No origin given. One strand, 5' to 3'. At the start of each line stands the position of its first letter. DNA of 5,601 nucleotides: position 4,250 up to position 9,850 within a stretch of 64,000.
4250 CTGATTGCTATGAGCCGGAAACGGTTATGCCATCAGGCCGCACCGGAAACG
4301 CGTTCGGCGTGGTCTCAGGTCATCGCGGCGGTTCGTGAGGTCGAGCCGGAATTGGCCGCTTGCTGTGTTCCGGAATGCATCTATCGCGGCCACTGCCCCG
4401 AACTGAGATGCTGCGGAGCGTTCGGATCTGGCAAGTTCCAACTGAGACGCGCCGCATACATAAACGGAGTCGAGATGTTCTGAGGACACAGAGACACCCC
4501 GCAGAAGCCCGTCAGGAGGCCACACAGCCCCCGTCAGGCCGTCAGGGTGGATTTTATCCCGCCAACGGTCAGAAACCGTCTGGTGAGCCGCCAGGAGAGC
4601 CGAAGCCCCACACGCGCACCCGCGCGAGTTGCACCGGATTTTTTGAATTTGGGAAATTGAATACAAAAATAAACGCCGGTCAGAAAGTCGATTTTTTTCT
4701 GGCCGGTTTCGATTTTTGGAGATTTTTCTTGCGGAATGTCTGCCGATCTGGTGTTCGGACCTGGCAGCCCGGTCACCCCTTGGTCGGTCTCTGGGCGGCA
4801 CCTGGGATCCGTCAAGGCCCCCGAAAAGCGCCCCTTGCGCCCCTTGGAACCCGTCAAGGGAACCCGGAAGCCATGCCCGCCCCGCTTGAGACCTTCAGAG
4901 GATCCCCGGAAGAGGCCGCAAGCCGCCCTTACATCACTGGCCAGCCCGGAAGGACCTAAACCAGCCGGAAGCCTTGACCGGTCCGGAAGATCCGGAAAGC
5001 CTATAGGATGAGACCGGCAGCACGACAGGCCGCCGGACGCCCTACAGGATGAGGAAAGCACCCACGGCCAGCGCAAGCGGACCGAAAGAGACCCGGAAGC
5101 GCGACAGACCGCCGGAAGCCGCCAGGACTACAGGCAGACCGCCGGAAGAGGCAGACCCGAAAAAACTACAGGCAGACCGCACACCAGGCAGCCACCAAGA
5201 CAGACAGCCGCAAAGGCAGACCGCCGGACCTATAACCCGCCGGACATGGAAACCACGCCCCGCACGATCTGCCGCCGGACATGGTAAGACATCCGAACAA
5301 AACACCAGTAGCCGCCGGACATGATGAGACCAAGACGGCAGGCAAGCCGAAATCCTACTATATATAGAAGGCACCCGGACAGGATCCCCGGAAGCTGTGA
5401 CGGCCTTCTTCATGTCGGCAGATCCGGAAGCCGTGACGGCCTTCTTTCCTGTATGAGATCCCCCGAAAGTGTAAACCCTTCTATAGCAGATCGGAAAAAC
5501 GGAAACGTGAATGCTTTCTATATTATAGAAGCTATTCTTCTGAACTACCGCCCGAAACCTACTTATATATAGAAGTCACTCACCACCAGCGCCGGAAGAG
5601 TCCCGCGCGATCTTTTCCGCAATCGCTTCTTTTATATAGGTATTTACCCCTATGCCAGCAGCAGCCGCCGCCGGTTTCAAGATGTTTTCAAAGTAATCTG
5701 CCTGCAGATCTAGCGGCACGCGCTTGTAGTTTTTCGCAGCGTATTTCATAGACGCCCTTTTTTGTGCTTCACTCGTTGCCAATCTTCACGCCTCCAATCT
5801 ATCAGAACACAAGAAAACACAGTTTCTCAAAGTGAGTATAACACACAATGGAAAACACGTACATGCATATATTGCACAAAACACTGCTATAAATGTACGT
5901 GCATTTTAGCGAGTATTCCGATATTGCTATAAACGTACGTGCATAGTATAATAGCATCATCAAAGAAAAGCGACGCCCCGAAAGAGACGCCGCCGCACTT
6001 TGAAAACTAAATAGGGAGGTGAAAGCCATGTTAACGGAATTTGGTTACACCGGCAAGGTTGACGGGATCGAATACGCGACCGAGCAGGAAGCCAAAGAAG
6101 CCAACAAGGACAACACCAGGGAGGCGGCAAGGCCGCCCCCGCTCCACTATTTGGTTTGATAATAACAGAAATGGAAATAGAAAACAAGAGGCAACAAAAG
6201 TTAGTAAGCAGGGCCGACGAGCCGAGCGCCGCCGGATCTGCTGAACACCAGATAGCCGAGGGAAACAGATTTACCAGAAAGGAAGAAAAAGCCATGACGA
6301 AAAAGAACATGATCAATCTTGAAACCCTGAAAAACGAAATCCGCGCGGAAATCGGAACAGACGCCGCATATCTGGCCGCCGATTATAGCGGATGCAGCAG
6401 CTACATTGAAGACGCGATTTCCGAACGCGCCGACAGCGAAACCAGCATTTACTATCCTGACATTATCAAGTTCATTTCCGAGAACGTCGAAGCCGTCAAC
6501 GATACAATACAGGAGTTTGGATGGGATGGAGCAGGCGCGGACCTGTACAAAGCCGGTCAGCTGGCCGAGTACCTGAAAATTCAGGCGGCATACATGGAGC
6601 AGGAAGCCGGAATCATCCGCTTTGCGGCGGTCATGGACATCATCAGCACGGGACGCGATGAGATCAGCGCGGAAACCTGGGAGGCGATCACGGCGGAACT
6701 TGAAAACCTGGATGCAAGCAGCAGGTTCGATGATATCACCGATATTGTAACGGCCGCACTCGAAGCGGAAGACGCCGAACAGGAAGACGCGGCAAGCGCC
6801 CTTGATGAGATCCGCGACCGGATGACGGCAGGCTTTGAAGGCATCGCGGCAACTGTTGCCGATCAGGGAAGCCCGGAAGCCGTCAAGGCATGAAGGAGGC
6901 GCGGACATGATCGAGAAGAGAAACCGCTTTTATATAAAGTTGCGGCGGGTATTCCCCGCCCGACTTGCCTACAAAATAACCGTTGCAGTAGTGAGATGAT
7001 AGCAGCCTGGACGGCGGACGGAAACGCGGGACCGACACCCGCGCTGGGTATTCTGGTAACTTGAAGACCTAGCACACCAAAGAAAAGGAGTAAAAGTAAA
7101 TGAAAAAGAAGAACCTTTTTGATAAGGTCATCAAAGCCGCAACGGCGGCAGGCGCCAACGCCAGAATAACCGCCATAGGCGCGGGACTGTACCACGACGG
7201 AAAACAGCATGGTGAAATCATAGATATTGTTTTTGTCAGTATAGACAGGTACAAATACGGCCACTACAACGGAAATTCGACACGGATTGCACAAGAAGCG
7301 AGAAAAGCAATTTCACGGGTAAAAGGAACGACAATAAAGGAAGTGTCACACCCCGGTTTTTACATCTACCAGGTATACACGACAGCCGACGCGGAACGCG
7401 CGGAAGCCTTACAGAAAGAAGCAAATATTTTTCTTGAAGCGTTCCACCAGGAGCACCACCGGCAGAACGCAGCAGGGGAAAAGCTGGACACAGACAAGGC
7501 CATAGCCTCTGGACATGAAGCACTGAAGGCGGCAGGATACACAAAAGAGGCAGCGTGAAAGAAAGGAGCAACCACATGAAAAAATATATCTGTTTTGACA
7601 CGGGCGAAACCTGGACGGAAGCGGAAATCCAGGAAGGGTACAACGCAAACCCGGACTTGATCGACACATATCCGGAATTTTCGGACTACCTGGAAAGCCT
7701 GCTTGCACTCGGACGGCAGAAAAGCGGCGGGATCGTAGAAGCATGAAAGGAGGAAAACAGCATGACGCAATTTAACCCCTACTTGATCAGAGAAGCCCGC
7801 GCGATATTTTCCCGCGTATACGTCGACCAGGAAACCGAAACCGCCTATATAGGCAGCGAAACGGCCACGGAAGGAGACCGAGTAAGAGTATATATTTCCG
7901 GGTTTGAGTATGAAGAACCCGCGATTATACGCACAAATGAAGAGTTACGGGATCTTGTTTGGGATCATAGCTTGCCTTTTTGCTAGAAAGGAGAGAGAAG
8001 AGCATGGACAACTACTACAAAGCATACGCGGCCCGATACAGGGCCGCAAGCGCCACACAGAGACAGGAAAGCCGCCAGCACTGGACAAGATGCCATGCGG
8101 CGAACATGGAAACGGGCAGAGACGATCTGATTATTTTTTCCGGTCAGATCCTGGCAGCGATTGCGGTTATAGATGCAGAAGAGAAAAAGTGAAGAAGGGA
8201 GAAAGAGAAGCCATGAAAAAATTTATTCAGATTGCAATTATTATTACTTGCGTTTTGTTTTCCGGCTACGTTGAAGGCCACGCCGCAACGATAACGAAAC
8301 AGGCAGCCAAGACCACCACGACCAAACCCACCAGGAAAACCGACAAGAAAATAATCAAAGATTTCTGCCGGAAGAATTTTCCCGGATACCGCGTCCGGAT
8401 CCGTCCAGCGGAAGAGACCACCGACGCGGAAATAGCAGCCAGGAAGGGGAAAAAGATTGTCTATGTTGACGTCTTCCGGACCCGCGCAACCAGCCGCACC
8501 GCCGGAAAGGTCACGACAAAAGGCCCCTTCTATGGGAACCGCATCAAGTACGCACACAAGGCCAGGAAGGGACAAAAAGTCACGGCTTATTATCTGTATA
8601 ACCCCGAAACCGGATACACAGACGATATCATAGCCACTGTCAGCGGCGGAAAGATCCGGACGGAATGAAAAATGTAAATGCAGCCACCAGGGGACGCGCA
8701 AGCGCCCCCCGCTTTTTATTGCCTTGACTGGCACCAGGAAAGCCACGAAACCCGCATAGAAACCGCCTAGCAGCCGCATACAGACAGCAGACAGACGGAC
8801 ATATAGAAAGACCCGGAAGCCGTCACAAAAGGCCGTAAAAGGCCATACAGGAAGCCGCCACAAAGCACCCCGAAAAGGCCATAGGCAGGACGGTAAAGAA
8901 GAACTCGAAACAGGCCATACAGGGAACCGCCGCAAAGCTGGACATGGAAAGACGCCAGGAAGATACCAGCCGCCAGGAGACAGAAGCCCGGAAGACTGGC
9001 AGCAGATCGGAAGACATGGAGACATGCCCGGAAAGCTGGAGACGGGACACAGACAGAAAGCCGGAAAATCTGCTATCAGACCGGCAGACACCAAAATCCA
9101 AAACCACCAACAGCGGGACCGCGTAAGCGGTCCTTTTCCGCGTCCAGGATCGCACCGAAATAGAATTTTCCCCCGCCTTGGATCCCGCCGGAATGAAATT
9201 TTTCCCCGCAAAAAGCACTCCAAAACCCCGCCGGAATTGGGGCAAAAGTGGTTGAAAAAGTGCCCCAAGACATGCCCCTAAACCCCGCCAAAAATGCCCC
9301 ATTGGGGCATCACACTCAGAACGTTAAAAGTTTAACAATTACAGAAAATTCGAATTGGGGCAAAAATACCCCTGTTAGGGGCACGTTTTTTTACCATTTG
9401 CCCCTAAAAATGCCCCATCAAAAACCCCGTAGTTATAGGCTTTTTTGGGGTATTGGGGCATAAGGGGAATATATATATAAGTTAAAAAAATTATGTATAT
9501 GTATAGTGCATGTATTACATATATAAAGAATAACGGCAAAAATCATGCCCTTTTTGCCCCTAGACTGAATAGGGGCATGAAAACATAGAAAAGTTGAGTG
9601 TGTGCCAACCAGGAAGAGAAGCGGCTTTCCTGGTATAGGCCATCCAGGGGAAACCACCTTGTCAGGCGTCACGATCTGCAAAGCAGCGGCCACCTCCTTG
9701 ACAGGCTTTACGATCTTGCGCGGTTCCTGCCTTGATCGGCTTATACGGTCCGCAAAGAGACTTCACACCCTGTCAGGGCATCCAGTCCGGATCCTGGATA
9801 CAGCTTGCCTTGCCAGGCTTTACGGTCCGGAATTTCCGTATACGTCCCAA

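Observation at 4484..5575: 1.1-kb non-coding, T-depleted, GC-rich tract densely packed with CCGGAAG heptamers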

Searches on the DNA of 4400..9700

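Call 45: search_rna_families(source=window, start=4400, end=9700, threshold=evalue, max_evalue=1)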
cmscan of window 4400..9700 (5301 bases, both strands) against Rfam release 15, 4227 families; matches with E-value up to 1: 0.
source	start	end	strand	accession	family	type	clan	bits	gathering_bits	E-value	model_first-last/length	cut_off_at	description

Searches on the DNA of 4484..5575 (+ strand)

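Call 12: search_dna_similar(query=window:4484-5575:+, collection=phages, mode=distant)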
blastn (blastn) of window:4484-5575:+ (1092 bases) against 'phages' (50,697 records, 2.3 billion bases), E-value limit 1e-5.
No match.

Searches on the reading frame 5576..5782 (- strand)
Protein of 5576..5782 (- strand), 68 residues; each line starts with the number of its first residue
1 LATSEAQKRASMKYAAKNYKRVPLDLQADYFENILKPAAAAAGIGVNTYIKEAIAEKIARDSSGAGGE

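Call 10: search_protein_families(library=pfam, proteins=[window:5576-5782:-], max_evalue=0.01)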
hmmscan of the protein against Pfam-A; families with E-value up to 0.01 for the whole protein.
window:5576-5782:- (68 aa): 0 families

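Call 11: search_protein_families(library=phrogs, proteins=[window:5576-5782:-], max_evalue=0.001)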
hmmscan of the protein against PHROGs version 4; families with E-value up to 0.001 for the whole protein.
window:5576-5782:- (68 aa): 2 families
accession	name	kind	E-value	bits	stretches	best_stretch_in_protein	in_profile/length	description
phrog_13890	-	unknown function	9.3e-11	42.6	1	4-62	2-59/73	-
phrog_36180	-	unknown function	0.00047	21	1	12-64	122-173/186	-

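Call 15: find_encoding_contigs(protein=window:5576-5782:-, flank=6000, max_places=10)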
Protein window:5576-5782:- (68 aa): 5 contigs read that carry it; 2 places shown.
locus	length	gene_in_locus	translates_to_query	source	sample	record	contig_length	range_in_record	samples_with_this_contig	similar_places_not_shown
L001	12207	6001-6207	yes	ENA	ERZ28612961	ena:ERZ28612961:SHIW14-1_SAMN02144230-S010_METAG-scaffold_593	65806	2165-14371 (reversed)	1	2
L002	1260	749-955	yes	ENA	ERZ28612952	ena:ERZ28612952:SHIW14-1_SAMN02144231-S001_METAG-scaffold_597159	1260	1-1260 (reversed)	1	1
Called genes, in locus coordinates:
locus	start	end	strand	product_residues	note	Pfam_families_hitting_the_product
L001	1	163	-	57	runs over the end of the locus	-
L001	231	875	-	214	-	PF01844:HNH, PF14279:HNH_5 (weak)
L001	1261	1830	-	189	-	PF16677:GP3_package (weak)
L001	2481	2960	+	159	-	-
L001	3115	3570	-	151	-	-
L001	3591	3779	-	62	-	-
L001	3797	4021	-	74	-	-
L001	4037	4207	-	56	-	-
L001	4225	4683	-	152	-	-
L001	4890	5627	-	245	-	-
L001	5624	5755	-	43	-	-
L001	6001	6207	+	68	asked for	-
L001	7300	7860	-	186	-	PF02511:Thy1 (faint)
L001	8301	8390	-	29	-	-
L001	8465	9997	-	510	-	PF08706:D5_N, PF03288:Pox_D5 (faint), PF19263:DUF5906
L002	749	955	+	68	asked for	-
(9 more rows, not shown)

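Call 16: find_homologous_proteins(query=window:5576-5782:-)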
Query window:5576-5782:- (68 aa): 22 proteins with E <= 0.001 among 23 candidates.
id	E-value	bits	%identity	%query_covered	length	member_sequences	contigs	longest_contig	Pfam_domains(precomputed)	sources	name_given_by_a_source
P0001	7.1e-34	131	97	100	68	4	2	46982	-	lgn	-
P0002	1.5e-24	102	85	90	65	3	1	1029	-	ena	-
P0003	1.0e-23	100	79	100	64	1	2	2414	-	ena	-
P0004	9.6e-22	93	77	90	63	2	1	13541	-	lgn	-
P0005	2.8e-21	92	73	91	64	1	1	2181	-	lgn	-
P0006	2.7e-17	80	59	100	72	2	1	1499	-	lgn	-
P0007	1.1e-16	78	69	90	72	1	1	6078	-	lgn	-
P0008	1.3e-15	74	68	93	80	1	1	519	-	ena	-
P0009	1.4e-15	74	66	85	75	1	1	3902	-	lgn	-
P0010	3.6e-15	73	64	90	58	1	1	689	-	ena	-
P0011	8.6e-15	72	63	100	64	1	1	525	-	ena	-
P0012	1.8e-14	71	57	90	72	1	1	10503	-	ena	-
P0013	9.5e-14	68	59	87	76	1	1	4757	-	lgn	-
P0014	1.3e-13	68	62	88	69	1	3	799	-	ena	-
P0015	5.1e-12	63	54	99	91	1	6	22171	-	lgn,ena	-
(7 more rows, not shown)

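Call 18: find_encoding_contigs(protein=P0001, flank=6000, max_places=3)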
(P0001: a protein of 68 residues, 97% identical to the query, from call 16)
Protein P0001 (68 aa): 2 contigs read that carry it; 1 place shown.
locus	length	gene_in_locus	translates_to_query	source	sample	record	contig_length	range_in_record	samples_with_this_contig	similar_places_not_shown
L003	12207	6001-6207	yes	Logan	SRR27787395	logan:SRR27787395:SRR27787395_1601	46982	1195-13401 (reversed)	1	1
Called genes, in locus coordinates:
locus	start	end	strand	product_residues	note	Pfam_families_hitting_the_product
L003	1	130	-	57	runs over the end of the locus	-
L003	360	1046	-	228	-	PF01844:HNH, PF14279:HNH_5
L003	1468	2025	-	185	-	PF16677:GP3_package (weak)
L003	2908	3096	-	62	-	-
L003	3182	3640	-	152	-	-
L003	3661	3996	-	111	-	-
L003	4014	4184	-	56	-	-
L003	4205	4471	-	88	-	-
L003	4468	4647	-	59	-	-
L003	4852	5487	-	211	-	-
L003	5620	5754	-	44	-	-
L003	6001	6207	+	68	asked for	-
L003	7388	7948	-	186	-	PF02511:Thy1 (faint)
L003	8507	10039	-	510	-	PF08706:D5_N, PF19263:DUF5906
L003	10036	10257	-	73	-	-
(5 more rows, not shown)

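Call 19: find_encoding_contigs(protein=P0004, flank=6000, max_places=3)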
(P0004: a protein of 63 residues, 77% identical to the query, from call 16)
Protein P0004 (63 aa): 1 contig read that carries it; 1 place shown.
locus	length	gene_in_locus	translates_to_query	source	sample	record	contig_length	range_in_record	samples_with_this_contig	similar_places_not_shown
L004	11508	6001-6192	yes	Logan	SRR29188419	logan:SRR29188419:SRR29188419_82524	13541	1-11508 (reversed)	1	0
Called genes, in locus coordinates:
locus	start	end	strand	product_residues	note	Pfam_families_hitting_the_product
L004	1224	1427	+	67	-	-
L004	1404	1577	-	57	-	-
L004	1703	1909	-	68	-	-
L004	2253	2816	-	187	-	-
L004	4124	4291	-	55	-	-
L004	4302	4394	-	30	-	-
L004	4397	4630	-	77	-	-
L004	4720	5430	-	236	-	PF17338:GP88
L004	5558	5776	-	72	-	-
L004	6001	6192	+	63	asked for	-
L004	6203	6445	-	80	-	-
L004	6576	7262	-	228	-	-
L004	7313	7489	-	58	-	-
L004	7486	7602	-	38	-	-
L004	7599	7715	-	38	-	-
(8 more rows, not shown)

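Call 20: find_encoding_contigs(protein=P0015, flank=6000, max_places=3)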
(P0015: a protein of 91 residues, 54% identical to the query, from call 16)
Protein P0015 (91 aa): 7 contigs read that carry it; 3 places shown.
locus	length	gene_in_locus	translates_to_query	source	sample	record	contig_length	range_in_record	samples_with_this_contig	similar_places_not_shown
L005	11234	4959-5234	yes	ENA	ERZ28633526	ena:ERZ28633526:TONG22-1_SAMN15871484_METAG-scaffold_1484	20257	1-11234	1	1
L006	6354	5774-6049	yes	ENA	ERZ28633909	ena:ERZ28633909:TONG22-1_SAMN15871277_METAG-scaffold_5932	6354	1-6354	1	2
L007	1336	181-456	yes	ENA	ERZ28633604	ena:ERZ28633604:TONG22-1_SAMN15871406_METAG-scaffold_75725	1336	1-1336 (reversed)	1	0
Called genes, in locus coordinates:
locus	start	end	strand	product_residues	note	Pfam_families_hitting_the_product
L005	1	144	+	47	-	?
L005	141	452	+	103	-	-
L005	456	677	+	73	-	-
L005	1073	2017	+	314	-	PF00589:Phage_integrase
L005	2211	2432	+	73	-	-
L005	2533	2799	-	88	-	-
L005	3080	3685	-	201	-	-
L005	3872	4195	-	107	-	-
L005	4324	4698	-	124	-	-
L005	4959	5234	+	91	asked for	-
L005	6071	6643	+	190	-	-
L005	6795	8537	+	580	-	PF22530:Terminase-T7_RNaseH-like (faint)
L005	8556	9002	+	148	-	-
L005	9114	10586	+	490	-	PF05133:SPP1_portal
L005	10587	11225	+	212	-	PF04233:Phage_Mu_F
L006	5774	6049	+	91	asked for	-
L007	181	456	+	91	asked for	-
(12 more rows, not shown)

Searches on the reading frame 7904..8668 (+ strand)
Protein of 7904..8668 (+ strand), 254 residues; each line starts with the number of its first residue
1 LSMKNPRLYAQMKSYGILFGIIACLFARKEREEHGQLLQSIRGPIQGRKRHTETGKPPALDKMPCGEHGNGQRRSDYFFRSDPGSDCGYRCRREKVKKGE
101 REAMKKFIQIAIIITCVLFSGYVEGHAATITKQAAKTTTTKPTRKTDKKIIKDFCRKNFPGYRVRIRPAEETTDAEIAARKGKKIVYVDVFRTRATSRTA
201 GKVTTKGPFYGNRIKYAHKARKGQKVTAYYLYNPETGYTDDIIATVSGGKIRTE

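Call 10: search_protein_families(library=pfam, proteins=[window:7904-8668:+], max_evalue=0.01)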
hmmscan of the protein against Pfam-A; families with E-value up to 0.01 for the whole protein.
window:7904-8668:+ (254 aa): 1 family
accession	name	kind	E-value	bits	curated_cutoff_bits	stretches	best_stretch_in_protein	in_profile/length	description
PF22155.1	Mre11_acc_DNA_cap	-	0.0057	16.8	27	0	148-166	15-31/56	Mre11 accessory DNA binding capping domain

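Call 11: search_protein_families(library=phrogs, proteins=[window:7904-8668:+], max_evalue=0.001)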
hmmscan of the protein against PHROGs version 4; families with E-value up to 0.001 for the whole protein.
window:7904-8668:+ (254 aa): 0 families
